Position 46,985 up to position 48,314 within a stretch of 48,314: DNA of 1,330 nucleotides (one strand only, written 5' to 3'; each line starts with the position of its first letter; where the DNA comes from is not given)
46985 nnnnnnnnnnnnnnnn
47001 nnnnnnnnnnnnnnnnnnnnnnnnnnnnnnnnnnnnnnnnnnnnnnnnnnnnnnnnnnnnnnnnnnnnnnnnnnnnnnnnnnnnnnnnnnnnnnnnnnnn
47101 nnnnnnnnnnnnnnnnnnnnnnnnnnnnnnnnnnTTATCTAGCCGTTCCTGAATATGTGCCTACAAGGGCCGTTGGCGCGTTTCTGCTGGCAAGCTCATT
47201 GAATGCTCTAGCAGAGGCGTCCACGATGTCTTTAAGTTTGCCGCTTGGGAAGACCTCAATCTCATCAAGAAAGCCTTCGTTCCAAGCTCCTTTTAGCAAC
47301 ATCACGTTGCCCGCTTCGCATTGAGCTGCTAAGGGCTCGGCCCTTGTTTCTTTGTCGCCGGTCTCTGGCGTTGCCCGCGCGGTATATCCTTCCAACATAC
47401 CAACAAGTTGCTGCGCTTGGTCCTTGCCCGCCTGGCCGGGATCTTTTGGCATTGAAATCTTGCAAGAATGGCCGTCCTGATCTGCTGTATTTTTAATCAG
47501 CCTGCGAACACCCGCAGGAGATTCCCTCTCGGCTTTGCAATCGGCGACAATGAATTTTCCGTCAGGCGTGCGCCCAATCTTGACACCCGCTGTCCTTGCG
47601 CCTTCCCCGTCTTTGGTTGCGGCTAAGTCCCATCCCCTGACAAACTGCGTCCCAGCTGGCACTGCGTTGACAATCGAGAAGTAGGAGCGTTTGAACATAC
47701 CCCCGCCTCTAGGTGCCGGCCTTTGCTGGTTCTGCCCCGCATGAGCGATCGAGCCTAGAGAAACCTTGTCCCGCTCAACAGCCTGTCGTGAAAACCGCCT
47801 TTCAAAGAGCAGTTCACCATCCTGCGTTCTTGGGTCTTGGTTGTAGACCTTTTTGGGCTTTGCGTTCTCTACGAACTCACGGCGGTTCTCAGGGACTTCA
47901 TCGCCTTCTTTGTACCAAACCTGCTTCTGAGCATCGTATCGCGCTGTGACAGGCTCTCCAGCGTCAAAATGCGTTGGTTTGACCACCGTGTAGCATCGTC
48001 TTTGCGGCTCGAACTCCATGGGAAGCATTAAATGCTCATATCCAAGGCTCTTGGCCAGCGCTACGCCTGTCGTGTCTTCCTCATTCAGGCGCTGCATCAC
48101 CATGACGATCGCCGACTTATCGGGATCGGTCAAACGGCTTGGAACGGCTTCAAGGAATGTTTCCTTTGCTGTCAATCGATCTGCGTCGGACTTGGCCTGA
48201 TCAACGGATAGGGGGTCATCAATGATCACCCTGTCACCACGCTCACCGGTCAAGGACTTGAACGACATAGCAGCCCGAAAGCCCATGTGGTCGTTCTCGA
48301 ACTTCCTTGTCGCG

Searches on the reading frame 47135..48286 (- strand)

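Call 40: search_protein_families(library=pfam, proteins=[window:47135-48286:-], max_evalue=0.01)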
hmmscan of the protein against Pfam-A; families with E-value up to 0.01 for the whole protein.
window:47135-48286:- (383 aa): 1 family
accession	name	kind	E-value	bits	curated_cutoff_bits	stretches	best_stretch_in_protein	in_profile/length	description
PF17289.8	Terminase_6C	-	2.2e-14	54.2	22.6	1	217-363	1-153/155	Terminase RNaseH-like domain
